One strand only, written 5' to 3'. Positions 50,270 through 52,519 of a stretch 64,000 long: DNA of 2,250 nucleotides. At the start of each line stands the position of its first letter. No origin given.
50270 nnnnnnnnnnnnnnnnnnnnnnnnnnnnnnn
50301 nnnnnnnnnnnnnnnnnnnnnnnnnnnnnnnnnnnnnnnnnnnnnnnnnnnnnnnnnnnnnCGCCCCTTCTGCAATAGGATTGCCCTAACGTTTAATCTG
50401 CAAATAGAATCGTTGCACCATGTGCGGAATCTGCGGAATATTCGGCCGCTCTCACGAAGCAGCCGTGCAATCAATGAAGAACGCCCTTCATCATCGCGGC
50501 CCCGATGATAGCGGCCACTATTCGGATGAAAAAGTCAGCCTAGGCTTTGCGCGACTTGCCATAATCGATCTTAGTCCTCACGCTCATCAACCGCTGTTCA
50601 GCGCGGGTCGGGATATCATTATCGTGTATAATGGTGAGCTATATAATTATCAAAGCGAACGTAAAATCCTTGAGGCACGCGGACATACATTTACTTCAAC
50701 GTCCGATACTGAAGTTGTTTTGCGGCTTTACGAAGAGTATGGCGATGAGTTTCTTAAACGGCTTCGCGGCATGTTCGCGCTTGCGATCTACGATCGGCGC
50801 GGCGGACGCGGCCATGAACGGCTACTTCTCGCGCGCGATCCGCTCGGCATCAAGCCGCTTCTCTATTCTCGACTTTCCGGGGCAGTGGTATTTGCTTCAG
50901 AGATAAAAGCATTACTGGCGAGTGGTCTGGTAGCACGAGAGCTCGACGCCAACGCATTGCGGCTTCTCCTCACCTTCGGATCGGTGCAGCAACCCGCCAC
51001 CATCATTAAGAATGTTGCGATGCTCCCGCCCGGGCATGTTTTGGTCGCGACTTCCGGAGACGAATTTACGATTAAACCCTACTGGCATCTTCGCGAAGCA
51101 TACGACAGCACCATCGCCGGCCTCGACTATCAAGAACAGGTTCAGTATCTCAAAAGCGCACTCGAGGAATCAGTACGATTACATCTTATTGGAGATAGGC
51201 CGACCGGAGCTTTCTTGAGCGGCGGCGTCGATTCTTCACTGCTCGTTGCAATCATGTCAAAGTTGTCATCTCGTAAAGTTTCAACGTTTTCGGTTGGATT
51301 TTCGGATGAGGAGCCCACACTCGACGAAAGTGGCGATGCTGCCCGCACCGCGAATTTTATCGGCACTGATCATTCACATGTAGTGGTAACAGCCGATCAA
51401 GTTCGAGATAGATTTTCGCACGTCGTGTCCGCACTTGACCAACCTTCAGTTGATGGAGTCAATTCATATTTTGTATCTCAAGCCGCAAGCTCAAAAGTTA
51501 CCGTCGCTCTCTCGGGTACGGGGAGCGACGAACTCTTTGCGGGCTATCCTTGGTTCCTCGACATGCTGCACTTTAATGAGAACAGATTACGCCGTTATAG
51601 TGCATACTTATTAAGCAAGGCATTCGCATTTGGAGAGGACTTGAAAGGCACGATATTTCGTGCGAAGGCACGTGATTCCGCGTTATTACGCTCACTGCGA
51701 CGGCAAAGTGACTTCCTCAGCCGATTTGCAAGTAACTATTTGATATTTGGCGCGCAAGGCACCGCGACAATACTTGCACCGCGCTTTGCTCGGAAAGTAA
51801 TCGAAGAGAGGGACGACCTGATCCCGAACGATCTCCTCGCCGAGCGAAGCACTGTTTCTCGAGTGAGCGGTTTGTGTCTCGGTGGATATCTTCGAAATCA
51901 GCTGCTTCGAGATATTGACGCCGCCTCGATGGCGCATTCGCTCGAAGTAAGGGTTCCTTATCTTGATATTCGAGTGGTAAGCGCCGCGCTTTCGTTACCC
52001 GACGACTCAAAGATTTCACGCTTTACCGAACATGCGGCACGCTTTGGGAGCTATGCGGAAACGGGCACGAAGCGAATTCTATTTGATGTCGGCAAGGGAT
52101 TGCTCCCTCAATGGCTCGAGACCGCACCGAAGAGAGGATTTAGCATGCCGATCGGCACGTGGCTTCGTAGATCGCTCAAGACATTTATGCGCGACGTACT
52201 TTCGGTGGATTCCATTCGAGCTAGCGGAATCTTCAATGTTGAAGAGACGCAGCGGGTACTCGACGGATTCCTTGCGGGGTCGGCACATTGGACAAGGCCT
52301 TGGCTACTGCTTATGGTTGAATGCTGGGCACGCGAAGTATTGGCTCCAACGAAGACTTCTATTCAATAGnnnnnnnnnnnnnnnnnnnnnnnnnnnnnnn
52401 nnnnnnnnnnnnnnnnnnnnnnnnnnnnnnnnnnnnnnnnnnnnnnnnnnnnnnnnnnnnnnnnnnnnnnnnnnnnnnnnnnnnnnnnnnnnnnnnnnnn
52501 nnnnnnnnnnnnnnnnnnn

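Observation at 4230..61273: About 57-kb glycan locus with about ten paralogous GT-C/DUF2029-like membrane transferases, three polyprenyl-P-sugar synthases and a Wzm/Wzt exporter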

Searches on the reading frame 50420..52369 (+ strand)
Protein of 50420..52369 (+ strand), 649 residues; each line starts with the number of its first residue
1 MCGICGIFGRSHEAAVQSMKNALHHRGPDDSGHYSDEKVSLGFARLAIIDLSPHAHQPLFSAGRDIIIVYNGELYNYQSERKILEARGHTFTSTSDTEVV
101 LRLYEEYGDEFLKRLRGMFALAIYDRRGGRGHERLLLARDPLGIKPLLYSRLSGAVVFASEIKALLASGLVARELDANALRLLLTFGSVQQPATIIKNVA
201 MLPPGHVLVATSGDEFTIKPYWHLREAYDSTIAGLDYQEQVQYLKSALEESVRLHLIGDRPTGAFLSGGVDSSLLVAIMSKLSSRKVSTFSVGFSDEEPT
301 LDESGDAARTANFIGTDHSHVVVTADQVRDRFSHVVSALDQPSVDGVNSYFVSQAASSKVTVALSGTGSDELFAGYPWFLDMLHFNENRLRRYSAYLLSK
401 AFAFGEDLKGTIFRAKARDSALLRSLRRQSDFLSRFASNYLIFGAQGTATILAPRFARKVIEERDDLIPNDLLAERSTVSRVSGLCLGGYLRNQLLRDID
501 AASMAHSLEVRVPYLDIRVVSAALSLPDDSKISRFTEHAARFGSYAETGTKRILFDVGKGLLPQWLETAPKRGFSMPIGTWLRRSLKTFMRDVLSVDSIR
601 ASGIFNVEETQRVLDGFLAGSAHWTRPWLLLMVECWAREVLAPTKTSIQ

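Call 7: search_protein_families(library=pfam, proteins=[window:50420-52369:+], max_evalue=0.001)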
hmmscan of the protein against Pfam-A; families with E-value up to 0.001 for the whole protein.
window:50420-52369:+ (649 aa): 3 families
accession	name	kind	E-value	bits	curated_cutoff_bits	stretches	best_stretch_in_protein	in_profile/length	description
PF00733.27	Asn_synthase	-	8.1e-79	266.3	21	1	244-638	2-354/354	Asparagine synthase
PF13537.11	GATase_7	-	1.8e-40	138.2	25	1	44-167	2-123/123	Glutamine amidotransferase domain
PF13522.11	GATase_6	-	2.3e-37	128.4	27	1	28-161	1-130/130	Glutamine amidotransferase domain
